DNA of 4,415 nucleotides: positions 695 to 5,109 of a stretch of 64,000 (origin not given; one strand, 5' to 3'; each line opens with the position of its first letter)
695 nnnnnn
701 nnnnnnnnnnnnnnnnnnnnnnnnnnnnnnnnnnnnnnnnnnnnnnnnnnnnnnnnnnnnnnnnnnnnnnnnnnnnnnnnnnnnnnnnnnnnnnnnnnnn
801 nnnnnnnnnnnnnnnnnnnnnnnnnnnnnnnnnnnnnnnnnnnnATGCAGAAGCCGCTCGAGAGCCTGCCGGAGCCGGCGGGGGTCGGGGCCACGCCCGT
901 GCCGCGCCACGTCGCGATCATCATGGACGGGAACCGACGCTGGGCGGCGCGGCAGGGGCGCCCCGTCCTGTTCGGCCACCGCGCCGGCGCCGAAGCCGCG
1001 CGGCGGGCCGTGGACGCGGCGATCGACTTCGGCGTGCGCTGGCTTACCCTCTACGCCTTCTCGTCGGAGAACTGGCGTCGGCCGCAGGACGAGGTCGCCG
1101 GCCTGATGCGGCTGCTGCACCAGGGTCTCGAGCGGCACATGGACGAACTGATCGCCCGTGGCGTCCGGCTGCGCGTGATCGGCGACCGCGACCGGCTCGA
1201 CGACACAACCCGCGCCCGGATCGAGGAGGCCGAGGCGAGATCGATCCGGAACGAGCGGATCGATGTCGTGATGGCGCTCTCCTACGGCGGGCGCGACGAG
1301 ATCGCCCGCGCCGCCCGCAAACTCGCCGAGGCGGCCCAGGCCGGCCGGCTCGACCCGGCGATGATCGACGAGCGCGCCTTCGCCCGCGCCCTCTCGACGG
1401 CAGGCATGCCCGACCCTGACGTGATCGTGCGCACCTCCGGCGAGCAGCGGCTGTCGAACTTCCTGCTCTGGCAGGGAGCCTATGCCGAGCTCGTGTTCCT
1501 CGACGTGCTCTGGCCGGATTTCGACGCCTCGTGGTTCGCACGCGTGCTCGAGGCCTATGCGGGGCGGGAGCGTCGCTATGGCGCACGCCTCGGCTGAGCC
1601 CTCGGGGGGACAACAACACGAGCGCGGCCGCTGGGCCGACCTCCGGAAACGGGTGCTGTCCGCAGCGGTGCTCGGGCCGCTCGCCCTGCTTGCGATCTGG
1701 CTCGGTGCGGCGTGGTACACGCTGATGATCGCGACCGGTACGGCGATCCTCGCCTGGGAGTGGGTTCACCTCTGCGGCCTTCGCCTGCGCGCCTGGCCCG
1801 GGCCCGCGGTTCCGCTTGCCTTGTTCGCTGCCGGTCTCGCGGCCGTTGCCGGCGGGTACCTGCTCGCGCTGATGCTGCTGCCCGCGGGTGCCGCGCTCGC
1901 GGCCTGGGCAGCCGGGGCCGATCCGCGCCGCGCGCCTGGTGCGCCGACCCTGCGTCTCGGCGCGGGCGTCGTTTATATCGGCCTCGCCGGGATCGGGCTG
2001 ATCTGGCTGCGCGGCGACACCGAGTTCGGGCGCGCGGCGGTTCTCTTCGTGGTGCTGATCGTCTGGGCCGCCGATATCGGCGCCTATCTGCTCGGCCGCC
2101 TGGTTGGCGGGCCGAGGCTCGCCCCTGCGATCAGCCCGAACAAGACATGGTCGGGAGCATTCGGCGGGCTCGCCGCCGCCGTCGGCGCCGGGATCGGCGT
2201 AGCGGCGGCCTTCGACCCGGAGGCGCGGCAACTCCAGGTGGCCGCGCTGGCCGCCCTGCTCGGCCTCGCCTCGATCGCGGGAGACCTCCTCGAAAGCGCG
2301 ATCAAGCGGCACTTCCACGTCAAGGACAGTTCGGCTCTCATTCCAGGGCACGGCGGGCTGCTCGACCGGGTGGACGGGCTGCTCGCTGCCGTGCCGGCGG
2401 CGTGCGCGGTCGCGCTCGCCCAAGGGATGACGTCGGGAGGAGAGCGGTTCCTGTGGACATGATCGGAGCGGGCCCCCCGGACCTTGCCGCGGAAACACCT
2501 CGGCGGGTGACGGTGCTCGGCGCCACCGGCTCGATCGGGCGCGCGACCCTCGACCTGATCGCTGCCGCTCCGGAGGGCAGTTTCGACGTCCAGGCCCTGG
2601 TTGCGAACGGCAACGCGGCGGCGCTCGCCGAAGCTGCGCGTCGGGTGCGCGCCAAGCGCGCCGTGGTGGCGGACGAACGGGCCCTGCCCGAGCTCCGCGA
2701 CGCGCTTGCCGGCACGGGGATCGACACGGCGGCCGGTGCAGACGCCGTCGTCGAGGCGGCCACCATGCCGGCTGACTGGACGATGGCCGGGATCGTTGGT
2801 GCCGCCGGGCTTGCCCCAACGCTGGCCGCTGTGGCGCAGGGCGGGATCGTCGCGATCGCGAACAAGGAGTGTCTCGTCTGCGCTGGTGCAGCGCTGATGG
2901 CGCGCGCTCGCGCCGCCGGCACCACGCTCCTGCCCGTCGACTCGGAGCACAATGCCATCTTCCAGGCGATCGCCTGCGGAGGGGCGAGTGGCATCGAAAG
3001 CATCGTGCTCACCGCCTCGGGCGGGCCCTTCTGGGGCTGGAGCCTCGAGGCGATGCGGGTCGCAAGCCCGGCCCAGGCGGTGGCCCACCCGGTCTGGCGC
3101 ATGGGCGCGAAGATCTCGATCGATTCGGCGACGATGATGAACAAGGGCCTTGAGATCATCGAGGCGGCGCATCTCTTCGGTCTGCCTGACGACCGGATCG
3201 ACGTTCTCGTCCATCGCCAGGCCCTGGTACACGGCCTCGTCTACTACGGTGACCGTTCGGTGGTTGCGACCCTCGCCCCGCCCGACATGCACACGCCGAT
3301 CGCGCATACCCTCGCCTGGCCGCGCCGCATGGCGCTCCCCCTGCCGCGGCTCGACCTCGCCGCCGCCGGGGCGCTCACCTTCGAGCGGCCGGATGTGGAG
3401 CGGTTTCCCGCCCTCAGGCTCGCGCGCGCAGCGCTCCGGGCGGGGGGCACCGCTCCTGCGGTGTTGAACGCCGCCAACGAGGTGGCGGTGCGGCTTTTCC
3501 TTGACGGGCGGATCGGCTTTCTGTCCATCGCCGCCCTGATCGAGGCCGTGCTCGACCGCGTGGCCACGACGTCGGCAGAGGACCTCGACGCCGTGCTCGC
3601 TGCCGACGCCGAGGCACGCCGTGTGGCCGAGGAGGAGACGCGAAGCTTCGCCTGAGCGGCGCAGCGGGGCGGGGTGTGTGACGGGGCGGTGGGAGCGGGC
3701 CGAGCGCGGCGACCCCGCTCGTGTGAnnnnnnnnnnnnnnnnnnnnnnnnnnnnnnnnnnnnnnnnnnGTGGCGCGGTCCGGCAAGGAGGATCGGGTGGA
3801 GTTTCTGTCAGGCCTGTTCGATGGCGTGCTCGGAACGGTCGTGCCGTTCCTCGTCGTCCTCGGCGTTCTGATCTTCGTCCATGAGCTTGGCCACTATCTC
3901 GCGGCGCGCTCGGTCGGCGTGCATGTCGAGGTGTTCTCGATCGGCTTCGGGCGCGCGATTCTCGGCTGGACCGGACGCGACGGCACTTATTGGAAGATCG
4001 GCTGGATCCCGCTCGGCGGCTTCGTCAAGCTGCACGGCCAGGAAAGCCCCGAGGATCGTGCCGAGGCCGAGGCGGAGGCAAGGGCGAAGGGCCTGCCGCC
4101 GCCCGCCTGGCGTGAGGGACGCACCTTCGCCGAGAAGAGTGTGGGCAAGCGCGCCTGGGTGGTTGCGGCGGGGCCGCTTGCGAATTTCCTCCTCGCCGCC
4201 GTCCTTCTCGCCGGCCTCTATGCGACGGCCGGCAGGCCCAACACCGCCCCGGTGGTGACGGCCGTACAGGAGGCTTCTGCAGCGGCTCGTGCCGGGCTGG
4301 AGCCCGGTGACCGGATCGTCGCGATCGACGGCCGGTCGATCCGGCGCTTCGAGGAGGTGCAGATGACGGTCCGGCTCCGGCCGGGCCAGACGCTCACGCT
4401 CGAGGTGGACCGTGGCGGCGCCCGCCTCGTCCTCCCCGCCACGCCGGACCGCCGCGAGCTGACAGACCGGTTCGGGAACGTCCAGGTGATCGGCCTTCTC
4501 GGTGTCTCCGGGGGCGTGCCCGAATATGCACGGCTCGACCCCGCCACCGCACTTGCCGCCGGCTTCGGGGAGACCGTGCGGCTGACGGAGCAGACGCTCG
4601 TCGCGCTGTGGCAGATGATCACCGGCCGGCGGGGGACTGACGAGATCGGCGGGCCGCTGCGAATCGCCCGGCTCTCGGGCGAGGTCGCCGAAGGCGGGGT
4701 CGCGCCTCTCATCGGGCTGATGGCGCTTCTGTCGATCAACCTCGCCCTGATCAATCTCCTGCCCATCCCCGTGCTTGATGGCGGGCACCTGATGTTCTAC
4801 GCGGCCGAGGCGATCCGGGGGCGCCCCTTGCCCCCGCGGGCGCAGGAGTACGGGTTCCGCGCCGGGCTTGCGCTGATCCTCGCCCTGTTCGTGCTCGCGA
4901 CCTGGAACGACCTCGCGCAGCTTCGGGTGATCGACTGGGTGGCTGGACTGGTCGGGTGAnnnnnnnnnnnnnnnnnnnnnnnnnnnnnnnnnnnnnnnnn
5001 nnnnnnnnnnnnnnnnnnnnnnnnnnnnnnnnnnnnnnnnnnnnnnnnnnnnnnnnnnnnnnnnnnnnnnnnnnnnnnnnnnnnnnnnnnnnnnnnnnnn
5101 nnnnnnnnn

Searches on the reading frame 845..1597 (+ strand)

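Call 6: search_protein_families(library=ncbifam, proteins=[window:845-1597:+])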
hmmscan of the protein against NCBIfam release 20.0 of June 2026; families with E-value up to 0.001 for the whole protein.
window:845-1597:+ (250 aa): 16 families
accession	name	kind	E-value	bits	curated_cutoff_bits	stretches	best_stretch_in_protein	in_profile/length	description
NF011408.0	PRK14834.1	equivalog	5.1e-93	311.1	348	1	16-247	14-245/252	isoprenyl transferase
NF011405.0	PRK14830.1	equivalog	7.1e-84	281.3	304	1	16-247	19-250/251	undecaprenyl pyrophosphate synthase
NF011406.0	PRK14831.1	subfamily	7e-82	274.4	375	1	11-247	15-251/256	undecaprenyl pyrophosphate synthase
TIGR00055.1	uppS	equivalog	2e-78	262.9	109.55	1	19-246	1-228/228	polyprenyl diphosphate synthase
NF007596.1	PRK10240.1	equivalog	1.6e-73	247.1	418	1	19-247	15-243/251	(2E,6E)-farnesyl-diphosphate-specific ditrans,polycis-undecaprenyl-diphosphate synthase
NF011411.0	PRK14838.1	equivalog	1.6e-73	247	417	1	17-246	10-237/244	isoprenyl transferase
NF011404.0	PRK14829.1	equivalog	9.7e-73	244.7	372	1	13-247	24-258/260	isoprenyl transferase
NF011412.0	PRK14839.1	equivalog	3.5e-72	242.6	334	1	22-247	12-228/240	di-trans,poly-cis-decaprenylcistransferase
NF011407.0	PRK14833.1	equivalog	9.7e-68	228.3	325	1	19-246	4-230/233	di-trans,poly-cis-decaprenylcistransferase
NF011402.0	PRK14827.1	equivalog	1.8e-64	217.9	535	1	14-247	62-295/296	decaprenyl diphosphate synthase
NF011414.0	PRK14841.1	equivalog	8.6e-63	212.1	401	1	19-247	3-229/233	isoprenyl transferase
NF011413.0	PRK14840.1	equivalog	2.9e-62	210.5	410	1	17-246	16-249/250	isoprenyl transferase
NF011415.0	PRK14842.1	equivalog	1e-61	208.5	360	1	18-247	7-237/241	isoprenyl transferase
NF011403.0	PRK14828.1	equivalog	9.6e-57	192.3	348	1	17-247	26-258/258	isoprenyl transferase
NF011409.0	PRK14835.1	equivalog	5.3e-55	186.7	425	1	17-246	43-278/279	isoprenyl transferase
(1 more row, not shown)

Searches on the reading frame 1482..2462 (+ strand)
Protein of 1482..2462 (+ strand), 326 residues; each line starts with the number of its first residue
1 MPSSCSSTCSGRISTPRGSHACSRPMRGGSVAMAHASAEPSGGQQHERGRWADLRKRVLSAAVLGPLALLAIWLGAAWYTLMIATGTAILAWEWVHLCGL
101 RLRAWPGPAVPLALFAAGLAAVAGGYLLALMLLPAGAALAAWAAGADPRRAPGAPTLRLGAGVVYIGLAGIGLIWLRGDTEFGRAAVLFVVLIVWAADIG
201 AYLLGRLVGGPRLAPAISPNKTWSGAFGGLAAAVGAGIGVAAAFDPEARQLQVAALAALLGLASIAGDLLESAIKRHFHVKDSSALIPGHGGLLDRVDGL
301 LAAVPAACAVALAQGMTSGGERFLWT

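Call 6: search_protein_families(library=ncbifam, proteins=[window:1482-2462:+])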
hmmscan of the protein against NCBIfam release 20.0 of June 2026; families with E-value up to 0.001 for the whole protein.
window:1482-2462:+ (326 aa): 2 families
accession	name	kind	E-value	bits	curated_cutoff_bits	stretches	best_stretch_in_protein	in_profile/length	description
NF008635.0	PRK11624.1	equivalog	3.3e-35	121.8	385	1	54-310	2-277/285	phosphatidate cytidylyltransferase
NF003114.0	PRK04032.1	equivalog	4.6e-06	26.6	148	1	218-304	47-129/172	CDP-2,3-bis-(O-geranylgeranyl)-sn-glycerol synthase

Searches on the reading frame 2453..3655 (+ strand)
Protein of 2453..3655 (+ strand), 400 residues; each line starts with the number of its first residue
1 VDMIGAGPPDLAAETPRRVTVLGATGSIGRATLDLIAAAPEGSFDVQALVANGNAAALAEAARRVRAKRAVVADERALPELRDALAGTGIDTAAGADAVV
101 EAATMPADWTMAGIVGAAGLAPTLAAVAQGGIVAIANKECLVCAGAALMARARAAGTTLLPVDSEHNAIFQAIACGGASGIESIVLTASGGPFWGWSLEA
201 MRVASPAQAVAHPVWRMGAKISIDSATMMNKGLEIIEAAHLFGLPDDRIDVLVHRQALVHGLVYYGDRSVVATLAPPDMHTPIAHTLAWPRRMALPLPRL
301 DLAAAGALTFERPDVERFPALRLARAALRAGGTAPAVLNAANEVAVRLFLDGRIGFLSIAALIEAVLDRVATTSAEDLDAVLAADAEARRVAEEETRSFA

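Call 6: search_protein_families(library=ncbifam, proteins=[window:2453-3655:+])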
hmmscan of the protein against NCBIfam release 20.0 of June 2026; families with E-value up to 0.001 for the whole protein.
window:2453-3655:+ (400 aa): 3 families
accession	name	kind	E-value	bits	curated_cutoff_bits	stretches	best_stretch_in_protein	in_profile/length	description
NF009114.0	PRK12464.1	equivalog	2.4e-127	425.1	461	1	17-394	3-380/389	1-deoxy-D-xylulose-5-phosphate reductoisomerase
TIGR00243.1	Dxr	equivalog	8.2e-124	413.4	315.7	1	18-396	3-384/389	1-deoxy-D-xylulose-5-phosphate reductoisomerase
NF003938.0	PRK05447.1-1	equivalog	5.1e-120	401.1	515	1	17-398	2-395/398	1-deoxy-D-xylulose-5-phosphate reductoisomerase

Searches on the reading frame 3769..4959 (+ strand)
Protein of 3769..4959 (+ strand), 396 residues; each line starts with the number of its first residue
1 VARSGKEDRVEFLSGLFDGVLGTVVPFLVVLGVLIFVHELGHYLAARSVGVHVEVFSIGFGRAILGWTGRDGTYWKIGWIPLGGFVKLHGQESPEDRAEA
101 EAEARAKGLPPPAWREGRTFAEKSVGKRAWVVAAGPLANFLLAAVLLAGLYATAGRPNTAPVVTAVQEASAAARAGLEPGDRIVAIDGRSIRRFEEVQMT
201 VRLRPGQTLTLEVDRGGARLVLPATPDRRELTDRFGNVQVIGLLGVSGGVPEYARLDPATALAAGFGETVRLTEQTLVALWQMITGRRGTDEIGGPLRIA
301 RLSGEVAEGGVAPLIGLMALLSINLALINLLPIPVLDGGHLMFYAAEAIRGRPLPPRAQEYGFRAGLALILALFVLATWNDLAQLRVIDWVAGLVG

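Call 6: search_protein_families(library=ncbifam, proteins=[window:3769-4959:+])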
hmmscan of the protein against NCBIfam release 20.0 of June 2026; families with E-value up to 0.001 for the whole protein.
window:3769-4959:+ (396 aa): 12 families
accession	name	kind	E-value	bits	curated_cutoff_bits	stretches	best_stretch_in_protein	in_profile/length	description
TIGR00054.1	TIGR00054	equivalog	6.7e-83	278.9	147.55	2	155-385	198-419/421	RIP metalloprotease RseP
NF008046.0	PRK10779.1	equivalog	1.2e-73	248.8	477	2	156-385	219-450/450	sigma E protease regulator RseP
TIGR02037.1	degP_htrA_DO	subfamily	1.9e-09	36.9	416.2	1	160-222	260-323/434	Do family serine endopeptidase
NF041199.1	trx7_PDZ_seleno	equivalog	3.8e-08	32.6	300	1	161-219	205-265/390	Trx7/PDZ domain-containing (seleno)protein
NF041521.1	HhoA_HhoB_HtrA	equivalog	8.3e-07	28.6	450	1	162-222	266-327/335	HhoA/HhoB/HtrA family serine endopeptidase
NF040960.1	MamE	equivalog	5.8e-06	25.2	800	1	162-218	470-527/659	magnetosome formation protease MamE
TIGR00225.1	prc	subfamily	2.5e-05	23.5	218.6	1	162-234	65-139/335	C-terminal processing peptidase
TIGR02860.1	spore_IV_B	equivalog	3.3e-05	23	305.25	1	170-229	124-183/402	SpoIVB peptidase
NF007526.1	PRK10139.1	equivalog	5.4e-05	22.1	756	1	162-228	294-361/456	serine endoprotease DegQ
NF045589.1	Cterm_S41_CtpB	exception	7.6e-05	21.5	633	1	161-218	133-191/416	carboxyl-terminal processing protease CtpB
TIGR02038.1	protease_degS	equivalog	0.00028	20.1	422.95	1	162-225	281-345/351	outer membrane-stress sensor serine endopeptidase DegS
NF045588.1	Cterm_S41_CtpA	exception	0.00077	18.5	625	0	160-215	126-182/401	carboxyl-terminal processing protease CtpA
